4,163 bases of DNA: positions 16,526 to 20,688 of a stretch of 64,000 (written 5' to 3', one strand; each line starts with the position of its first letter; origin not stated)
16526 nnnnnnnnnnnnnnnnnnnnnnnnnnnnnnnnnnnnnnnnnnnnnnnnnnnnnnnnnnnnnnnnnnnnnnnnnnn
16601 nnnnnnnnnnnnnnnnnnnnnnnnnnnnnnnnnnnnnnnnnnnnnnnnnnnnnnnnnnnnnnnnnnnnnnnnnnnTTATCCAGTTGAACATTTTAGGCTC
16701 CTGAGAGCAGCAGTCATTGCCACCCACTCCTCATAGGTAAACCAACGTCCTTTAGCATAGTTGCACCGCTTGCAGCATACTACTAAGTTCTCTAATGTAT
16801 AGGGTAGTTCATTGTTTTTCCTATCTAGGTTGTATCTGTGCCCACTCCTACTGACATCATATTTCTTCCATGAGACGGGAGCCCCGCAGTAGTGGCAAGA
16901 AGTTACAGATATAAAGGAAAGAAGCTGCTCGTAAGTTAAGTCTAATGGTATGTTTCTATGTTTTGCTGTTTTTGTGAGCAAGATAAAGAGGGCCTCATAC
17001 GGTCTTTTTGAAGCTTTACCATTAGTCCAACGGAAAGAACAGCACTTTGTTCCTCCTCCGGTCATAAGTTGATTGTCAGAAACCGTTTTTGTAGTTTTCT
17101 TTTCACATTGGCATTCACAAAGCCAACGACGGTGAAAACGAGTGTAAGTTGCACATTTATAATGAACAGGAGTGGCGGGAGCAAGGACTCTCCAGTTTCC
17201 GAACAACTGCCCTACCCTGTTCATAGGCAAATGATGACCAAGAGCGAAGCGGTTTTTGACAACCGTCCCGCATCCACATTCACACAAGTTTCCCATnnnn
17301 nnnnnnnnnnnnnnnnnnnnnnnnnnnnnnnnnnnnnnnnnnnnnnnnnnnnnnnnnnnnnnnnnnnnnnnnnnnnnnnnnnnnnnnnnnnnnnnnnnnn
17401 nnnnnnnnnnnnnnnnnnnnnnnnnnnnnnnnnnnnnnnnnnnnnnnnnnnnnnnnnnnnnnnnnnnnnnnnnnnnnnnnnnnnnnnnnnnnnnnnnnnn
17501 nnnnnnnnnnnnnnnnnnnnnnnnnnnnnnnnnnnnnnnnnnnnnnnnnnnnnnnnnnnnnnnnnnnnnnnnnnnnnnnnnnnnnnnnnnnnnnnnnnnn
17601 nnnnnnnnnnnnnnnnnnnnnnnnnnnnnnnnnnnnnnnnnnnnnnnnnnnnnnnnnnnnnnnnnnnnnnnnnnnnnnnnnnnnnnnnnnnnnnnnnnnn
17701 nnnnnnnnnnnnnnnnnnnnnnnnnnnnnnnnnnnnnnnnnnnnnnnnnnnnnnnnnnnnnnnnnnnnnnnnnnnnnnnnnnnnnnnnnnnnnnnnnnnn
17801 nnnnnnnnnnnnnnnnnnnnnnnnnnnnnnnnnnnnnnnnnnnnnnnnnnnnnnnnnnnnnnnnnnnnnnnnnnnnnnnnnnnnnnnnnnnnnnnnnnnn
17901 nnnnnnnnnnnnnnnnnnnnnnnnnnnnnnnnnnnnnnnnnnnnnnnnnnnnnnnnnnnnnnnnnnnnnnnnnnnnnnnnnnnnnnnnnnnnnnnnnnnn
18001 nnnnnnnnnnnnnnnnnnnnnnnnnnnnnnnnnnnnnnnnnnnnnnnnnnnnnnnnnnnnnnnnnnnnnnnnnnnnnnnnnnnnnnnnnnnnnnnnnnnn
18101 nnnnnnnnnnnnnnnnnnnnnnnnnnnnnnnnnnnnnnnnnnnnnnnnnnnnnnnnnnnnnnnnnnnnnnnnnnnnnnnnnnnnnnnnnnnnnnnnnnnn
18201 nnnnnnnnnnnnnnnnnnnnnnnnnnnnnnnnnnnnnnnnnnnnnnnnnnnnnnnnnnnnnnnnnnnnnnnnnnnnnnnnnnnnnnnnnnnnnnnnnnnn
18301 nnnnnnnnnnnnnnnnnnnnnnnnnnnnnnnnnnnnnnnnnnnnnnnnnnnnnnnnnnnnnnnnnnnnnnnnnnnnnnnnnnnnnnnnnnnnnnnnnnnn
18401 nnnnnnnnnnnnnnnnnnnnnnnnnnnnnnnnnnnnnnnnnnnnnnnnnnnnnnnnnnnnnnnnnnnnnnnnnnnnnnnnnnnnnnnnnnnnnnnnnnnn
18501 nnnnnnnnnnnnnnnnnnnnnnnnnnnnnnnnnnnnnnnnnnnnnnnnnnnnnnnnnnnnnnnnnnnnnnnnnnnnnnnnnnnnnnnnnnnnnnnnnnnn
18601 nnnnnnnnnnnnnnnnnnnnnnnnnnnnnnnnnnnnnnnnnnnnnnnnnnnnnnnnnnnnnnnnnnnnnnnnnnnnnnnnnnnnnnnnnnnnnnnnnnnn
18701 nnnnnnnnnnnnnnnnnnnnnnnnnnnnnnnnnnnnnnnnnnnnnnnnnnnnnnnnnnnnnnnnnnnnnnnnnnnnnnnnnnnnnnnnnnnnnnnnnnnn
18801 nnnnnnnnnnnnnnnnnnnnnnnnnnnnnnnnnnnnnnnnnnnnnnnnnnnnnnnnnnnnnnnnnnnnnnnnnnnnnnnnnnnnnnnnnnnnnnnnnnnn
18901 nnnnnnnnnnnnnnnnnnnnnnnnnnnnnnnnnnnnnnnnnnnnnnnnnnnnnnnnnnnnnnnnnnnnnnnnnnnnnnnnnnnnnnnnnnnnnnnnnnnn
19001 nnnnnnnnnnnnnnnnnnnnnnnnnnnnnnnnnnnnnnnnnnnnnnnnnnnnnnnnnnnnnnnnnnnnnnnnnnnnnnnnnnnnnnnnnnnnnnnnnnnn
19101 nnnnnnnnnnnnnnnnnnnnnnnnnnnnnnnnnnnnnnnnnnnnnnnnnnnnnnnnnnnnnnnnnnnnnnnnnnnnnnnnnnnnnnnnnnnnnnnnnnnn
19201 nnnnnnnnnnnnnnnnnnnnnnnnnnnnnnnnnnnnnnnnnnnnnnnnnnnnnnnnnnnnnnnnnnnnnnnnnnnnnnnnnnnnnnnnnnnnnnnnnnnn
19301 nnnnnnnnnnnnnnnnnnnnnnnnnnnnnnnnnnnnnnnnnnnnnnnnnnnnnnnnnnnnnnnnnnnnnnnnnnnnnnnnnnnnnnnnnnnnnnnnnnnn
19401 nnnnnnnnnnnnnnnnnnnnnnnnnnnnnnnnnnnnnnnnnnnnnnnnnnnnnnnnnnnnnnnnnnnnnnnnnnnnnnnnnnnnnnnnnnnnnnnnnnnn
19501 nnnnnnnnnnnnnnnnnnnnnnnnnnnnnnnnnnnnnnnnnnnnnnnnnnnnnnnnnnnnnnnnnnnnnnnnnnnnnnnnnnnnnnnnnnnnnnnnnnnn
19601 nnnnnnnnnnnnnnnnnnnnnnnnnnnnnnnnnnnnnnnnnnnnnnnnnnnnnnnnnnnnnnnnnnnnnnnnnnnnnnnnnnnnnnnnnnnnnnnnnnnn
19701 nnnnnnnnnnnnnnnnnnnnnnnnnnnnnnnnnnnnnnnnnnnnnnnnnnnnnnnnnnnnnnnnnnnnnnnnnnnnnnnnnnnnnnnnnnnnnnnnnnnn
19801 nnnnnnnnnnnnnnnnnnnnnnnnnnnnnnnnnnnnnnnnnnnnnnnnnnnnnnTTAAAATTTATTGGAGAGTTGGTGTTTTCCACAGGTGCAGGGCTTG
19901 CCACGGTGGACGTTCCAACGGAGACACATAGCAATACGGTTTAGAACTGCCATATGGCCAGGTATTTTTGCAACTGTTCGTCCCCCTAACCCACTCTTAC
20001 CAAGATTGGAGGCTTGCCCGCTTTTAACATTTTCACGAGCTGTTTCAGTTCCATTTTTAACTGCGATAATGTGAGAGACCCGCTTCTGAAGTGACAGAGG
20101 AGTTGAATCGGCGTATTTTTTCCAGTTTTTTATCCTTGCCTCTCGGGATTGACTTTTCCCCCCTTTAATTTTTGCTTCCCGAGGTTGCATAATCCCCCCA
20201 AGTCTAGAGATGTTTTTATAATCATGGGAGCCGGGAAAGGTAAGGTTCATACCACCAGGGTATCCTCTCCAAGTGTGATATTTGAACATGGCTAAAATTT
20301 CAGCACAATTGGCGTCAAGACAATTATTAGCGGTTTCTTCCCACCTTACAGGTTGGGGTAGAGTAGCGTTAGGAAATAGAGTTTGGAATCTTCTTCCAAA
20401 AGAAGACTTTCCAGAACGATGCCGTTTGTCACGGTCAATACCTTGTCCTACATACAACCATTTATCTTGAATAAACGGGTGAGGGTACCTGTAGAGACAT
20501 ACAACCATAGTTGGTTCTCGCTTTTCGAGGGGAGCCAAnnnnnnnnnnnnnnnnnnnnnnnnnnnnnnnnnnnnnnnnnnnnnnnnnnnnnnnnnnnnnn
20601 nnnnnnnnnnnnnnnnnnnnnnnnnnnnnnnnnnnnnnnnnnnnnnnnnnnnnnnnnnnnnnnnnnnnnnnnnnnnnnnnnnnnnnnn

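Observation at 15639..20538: Homing-element nest around the clp gene: paralogous GIY-YIG-like genes on both flanks plus an HNH gene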

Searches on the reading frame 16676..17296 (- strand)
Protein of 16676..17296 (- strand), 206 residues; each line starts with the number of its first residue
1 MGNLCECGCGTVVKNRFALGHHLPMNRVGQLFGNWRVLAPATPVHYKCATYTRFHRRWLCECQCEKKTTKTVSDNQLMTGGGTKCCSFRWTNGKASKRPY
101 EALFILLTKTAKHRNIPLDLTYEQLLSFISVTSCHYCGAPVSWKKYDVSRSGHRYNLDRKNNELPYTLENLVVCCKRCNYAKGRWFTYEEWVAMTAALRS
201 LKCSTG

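Call 4: search_protein_families(library=pfam, proteins=[window:16676-17296:-], max_evalue=0.1)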
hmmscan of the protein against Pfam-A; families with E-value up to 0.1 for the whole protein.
window:16676-17296:- (206 aa): 1 family
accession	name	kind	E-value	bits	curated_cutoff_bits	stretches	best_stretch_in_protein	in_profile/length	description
PF01844.29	HNH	-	0.0012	19.3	21.4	1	134-183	1-45/47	HNH endonuclease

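Call 5: search_protein_families(library=phrogs, proteins=[window:16676-17296:-], max_evalue=0.1)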
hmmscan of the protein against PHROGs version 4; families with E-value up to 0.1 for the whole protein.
window:16676-17296:- (206 aa): 17 families
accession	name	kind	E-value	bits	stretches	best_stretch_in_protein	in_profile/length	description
phrog_3322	-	DNA, RNA and nucleotide metabolism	1.7e-11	45.3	1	46-199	7-149/162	endonuclease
phrog_3118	-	DNA, RNA and nucleotide metabolism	1.2e-09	39.1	1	109-183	23-97/287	HNH endonuclease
phrog_1035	-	DNA, RNA and nucleotide metabolism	1.7e-09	38.9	1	62-190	69-218/271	endonuclease VII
phrog_15463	-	DNA, RNA and nucleotide metabolism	1.9e-07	31.5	1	133-183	134-181/435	HNH endonuclease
phrog_4592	-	moron, auxiliary metabolic gene and host takeover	2.2e-07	31.9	1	108-183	68-135/170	decoy of host sigma70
phrog_338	-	DNA, RNA and nucleotide metabolism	1.1e-05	26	1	131-184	207-261/340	HNH endonuclease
phrog_2118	-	DNA, RNA and nucleotide metabolism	4.7e-05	24.1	1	133-198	178-236/301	HNH endonuclease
phrog_16726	-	DNA, RNA and nucleotide metabolism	9.4e-05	23.3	1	133-184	95-142/308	HNH endonuclease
phrog_33554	-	DNA, RNA and nucleotide metabolism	0.0014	19.9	1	129-183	17-73/114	HNH endonuclease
phrog_26098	-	unknown function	0.0021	18.4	1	133-183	136-184/463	-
phrog_1400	-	moron, auxiliary metabolic gene and host takeover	0.0023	18.8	1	108-184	17-88/251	Srd anti-sigma factor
phrog_9443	-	DNA, RNA and nucleotide metabolism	0.003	18.4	1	132-182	99-142/170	HNH endonuclease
phrog_144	-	DNA, RNA and nucleotide metabolism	0.0064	17.2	1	134-185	87-135/175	HNH endonuclease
phrog_25983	-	DNA, RNA and nucleotide metabolism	0.037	15.1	1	132-187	11-71/171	HNH endonuclease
phrog_5034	-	DNA, RNA and nucleotide metabolism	0.057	14.6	1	133-182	34-78/138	NinG/ Rap DNA junction specific endonuclease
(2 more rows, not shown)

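Call 6: search_protein_families(library=ncbifam, proteins=[window:16676-17296:-], max_evalue=0.1)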
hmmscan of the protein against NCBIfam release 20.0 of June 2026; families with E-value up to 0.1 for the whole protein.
window:16676-17296:- (206 aa): 0 families

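Call 69: search_dna_similar(query=window:16679-17296:-, collection=phages, mode=protein, max_evalue=0.001, max_rows=12)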
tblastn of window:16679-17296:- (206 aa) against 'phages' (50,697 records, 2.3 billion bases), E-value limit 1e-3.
Records with a match: 29; places in all: 29; records where one place covers at least 80% of the query: 5.
Best place of each record, by identity: <60% 29.
By first word of the organism name: Klebsiella 7; Streptomyces 5; Pseudomonas 4; Escherichia 4; uncultured 3; Xanthomonas 2; Rhizobium 1; bajarodcaudo 1; Enterobacter 1; Bacteriophage 1.
By host as written in the record: - 7; Klebsiella pneumoniae 6; Streptomyces sanglieri UNT16F27A 3; Escherichia coli 3; Xanthomonas vesicatoria 2; Streptomyces griseus ATCC 10137 2; Pseudomonas aeruginosa 2; Rhizobium phaseoli I3_11 1; and 3 more.
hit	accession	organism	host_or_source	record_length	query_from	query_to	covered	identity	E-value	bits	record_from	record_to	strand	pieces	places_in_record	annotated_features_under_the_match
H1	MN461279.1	Xanthomonas virus phiXaf18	Xanthomonas vesicatoria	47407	5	182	86%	29.8%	2e-6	53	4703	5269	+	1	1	hypothetical protein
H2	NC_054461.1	Xanthomonas virus phiXaf18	Xanthomonas vesicatoria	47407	5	182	86%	29.8%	2e-6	53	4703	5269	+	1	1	HNH endonuclease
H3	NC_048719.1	Streptomyces phage Annadreamy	Streptomyces griseus ATCC 10137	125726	28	192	80%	28.2%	3e-4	47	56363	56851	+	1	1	72: HNH endonuclease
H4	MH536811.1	Streptomyces phage Annadreamy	Streptomyces griseus ATCC 10137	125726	28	192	80%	28.2%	3e-4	47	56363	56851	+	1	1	72: hypothetical protein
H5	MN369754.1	Streptomyces phage Limpid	Streptomyces sanglieri UNT16F27A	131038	28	192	80%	28.2%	3e-4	47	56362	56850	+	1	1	71: hypothetical protein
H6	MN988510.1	Rhizobium phage RHph_I3_11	Rhizobium phaseoli I3_11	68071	52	192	68%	32.9%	3e-7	56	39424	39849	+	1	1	HNH endonuclease protein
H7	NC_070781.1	Streptomyces phage Tomas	Streptomyces sanglieri UNT16F27A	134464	37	191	75%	29.9%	1e-8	60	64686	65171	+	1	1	87: hypothetical protein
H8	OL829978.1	Streptomyces phage Tomas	Streptomyces sanglieri UNT16F27A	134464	37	191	75%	29.9%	1e-8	60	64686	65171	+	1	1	87: hypothetical protein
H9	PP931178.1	Pseudomonas phage PAB2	Pseudomonas aeruginosa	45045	25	182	77%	28.0%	4e-7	55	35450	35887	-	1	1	none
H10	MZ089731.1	Pseudomonas phage PSA11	wastewater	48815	28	182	75%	28.6%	2e-6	53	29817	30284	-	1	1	hypothetical protein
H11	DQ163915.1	Pseudomonas phage PA11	-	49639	28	182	75%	28.6%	2e-6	53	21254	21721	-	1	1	record has no annotation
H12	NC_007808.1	Pseudomonas phage PA11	Pseudomonas aeruginosa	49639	28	182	75%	28.6%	2e-6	53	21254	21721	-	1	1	hypothetical protein ORF032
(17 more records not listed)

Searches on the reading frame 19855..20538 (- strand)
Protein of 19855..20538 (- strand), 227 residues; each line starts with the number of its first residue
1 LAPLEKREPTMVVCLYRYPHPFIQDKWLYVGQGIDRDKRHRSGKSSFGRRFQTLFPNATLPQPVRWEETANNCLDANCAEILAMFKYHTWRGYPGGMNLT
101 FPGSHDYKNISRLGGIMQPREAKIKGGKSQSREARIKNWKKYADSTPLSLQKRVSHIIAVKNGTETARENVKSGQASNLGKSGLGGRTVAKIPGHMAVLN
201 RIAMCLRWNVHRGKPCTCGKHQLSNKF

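Call 4: search_protein_families(library=pfam, proteins=[window:19855-20538:-], max_evalue=0.1)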
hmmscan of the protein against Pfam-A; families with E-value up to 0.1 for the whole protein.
window:19855-20538:- (227 aa): 0 families

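Call 5: search_protein_families(library=phrogs, proteins=[window:19855-20538:-], max_evalue=0.1)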
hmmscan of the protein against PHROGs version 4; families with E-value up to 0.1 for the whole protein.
window:19855-20538:- (227 aa): 0 families

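Call 6: search_protein_families(library=ncbifam, proteins=[window:19855-20538:-], max_evalue=0.1)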
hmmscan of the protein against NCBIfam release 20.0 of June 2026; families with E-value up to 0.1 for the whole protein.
window:19855-20538:- (227 aa): 0 families

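Call 12: find_homologous_proteins(query=window:19858-20538:-, max_evalue=0.001)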
Query window:19858-20538:- (227 aa): 102 proteins with E <= 0.001 among 206 candidates.
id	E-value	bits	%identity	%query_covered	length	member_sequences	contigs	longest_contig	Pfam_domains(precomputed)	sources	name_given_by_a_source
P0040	1.0e-155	534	100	100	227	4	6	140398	-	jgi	-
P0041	1.6e-126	439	85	96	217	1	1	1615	-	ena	-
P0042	3.0e-60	222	44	93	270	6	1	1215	-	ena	-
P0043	8.6e-54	201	41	94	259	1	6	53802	-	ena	-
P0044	2.2e-52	196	39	93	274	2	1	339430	-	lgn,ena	-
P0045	9.6e-52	194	46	93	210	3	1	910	-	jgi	jgi:hypothetical protein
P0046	4.1e-51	192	42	95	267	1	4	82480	-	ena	-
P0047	8.2e-50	188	48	91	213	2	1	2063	-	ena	-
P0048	2.9e-49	186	47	96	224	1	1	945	-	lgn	-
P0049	7.3e-49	185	45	93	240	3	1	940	-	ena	-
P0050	5.7e-48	182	41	93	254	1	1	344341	-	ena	-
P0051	6.4e-48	182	45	95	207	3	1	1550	-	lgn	-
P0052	9.6e-48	181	46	93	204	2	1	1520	-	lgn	-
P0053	1.1e-46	177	44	93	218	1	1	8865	-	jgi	jgi:hypothetical protein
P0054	2.4e-46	176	56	57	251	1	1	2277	-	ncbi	-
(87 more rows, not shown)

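Call 14: find_encoding_contigs(protein=P0040, flank=10000, max_places=8)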
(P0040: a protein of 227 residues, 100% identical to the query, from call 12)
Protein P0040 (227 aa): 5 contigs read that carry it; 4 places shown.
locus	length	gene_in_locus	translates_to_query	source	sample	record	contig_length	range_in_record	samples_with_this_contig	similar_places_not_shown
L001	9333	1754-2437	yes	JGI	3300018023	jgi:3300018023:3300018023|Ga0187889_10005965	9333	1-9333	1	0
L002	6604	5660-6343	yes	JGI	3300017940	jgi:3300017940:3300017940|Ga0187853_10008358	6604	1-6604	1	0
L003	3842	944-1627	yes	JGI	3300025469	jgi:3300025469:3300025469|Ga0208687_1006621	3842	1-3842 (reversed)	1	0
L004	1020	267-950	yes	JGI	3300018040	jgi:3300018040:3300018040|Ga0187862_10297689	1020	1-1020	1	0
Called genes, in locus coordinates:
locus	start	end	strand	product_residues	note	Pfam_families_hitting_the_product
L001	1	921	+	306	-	?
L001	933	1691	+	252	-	-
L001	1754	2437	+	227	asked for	-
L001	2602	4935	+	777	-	PF07724:AAA_2 (weak), PF14890:Intein_splicing (weak), PF14528:LAGLIDADG_3 (faint), PF07724:AAA_2, PF10431:ClpB_D2-small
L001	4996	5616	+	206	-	-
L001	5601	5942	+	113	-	-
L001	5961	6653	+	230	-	-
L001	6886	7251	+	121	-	-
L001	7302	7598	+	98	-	-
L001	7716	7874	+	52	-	-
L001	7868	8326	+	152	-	-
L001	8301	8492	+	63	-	-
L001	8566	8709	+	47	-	-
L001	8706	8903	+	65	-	-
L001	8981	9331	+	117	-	?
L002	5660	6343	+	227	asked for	-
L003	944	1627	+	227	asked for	-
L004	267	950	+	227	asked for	-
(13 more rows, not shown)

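Call 27: search_solved_structures(query=A2, max_evalue=10, show_alignments=2)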
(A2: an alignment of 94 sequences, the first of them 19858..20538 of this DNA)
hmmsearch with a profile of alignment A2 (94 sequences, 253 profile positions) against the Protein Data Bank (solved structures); distinct sequences matched with E-value up to 10: 0.

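Call 35: predict_structure(alignment_id=A2)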
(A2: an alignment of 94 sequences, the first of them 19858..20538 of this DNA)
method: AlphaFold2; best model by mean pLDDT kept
length: 227 residues; sequences in the alignment: 94
mean_pLDDT: 81.9   pTM: 0.52
mean pLDDT of the five models: 81.9, 80.9, 80.5, 79.1, 78.7
residues with pLDDT >= 90: 118; 70-90: 50; 50-70: 42; < 50: 17
segments of 3 or more residues with pLDDT < 50: 117-119, 121-128
pLDDT, mean of each block of 10 residues (from residue 1): 86 98 98 96 97 98 98 96 98 96 68 50 45 63 69 72 78 76 58 80 94 95 72
secondary structure, 60 per line:
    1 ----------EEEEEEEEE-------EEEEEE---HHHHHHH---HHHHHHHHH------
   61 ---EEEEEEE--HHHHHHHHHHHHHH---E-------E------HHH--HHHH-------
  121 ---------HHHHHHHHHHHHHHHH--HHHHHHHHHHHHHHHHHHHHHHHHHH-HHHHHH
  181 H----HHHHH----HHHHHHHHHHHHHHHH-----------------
elements in order: E11-19 E27-32 H36-42 H46-54 E64-70 H73-86 H110-113 H130-145 H148-173 H175-181 H186-190 H195-210

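Call 53: search_protein_families(library=pfam, alignment_id=A2, max_evalue=0.01)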
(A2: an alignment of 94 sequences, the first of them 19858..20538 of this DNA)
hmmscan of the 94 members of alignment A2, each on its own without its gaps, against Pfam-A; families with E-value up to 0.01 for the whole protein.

A. member 1, window:19858-20538:- (227 aa): 0 families

B. families by the number of members that match (of 94 scanned): 3 families
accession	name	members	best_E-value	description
PF07460.16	NUMOD3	1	0.00099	NUMOD3 motif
PF07219.19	HemY_N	1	0.0076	HemY protein N-terminus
PF00477.22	LEA_5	1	0.0082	Small hydrophilic plant seed protein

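Call 70: search_dna_similar(query=window:19858-20538:-, collection=phages, mode=protein, max_evalue=0.001, max_rows=12)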
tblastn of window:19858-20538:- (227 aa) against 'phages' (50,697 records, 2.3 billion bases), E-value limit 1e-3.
No match.

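Call 72: find_encoding_contigs(protein=P0041, flank=5000, max_places=4)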
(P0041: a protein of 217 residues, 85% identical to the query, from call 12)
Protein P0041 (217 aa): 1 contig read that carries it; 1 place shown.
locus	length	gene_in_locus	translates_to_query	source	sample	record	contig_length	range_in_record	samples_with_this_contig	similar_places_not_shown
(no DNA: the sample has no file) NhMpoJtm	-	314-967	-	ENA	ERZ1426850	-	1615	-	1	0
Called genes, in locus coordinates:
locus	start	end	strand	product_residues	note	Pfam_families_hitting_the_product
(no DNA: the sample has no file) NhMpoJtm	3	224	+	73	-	?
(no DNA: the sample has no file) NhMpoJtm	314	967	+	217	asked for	-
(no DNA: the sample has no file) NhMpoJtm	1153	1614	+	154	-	?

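Call 74: find_related_loci(query=A2, collection=viral_contigs, flank=4000)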
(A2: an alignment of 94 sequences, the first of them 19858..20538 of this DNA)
Query A2 (227 aa) in viral_contigs; peptide patterns used: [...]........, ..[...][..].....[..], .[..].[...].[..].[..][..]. (x = any residue, [..] = any of these).
58 stretches matched a pattern; 20 encode a relative of the query (tblastn E <= 1e-3); 19 distinct loci.
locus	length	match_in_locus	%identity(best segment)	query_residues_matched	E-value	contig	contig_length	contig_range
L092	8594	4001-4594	41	10-221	7e-46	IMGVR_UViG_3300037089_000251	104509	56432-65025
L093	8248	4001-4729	37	12-221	1e-45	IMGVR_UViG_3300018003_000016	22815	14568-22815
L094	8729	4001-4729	37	12-221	1e-45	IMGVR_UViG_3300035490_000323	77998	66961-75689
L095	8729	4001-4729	37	12-221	1e-45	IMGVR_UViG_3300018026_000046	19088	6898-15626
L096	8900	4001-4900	34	11-221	1e-43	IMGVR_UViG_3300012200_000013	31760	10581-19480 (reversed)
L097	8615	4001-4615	40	7-218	2e-43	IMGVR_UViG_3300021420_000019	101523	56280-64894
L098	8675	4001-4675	36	6-221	2e-43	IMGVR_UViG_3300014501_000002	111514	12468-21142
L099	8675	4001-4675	35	6-221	3e-42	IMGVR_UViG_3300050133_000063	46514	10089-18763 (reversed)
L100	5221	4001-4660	40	11-213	6e-40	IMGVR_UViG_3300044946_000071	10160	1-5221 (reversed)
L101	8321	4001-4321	53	11-117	5e-37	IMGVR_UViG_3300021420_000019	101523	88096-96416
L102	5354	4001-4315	53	11-115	2e-35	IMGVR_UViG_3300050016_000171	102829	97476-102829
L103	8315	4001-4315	53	11-115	2e-35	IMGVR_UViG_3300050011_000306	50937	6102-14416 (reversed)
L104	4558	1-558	42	42-221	8e-35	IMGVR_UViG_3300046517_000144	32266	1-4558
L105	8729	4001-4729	37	12-221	1e-45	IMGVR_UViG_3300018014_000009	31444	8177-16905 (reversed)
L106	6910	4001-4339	51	8-118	5e-34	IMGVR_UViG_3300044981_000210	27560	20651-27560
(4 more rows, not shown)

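Call 86: fold_search(model_id=the predicted structure, library=viral)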
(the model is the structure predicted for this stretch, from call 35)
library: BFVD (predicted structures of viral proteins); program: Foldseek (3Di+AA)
matches with E <= 10: 526; with E <= 0.001: 2
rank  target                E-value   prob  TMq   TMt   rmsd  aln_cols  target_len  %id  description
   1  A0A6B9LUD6            1.0e-04  1.00  0.25  0.32  20.6       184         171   16  (no name in the UniProt tables at hand)
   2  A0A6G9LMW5            4.9e-04  1.00  0.31  0.40  12.9       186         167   17  (no name in the UniProt tables at hand)
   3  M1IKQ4                1.5e-03  0.99  0.35  0.27  11.5       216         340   17  (no name in the UniProt tables at hand)
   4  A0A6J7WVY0            1.5e-03  0.99  0.31  0.34  20.7       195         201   22  GrpIintron_endo, group I intron endonuclease [uncultured Caudovirales phage]
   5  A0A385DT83            1.7e-03  0.98  0.27  0.27  11.2       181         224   19  Endonuclease [Bacteroides phage crAss001]
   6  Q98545                1.9e-03  0.98  0.27  0.28  12.8       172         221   15  GIY-YIG domain-containing protein [Paramecium bursaria Chlorella virus 1]
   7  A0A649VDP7            3.0e-03  0.97  0.25  0.42   8.2       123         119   15  G-I-Y-Y-I-G endonuclease [Mycobacterium phage Chuckly]
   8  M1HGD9                4.2e-03  0.95  0.27  0.32  12.5       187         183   19  (no name in the UniProt tables at hand)
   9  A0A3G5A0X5            4.5e-03  0.92  0.26  0.17  18.4       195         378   17  GIY-YIG-like endonuclease [Harvfovirus sp.]
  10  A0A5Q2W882            5.1e-03  0.97  0.30  0.34  14.8       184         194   18  (no name in the UniProt tables at hand)
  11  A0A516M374            5.4e-03  0.98  0.25  0.31  12.2       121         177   18  (no name in the UniProt tables at hand)
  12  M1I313                7.1e-03  0.91  0.27  0.23  23.9       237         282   14  (no name in the UniProt tables at hand)
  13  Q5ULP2                7.5e-03  0.91  0.26  0.31  18.4       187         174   11  Orf72 [Lactobacillus phage LP65]
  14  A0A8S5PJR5            7.5e-03  0.80  0.26  0.19  14.2       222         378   17  Intron associated endonuclease [Siphoviridae sp. ctb8j11]
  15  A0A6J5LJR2            8.0e-03  0.66  0.24  0.22  23.1       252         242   12  Uncharacterized protein [uncultured Caudovirales phage]
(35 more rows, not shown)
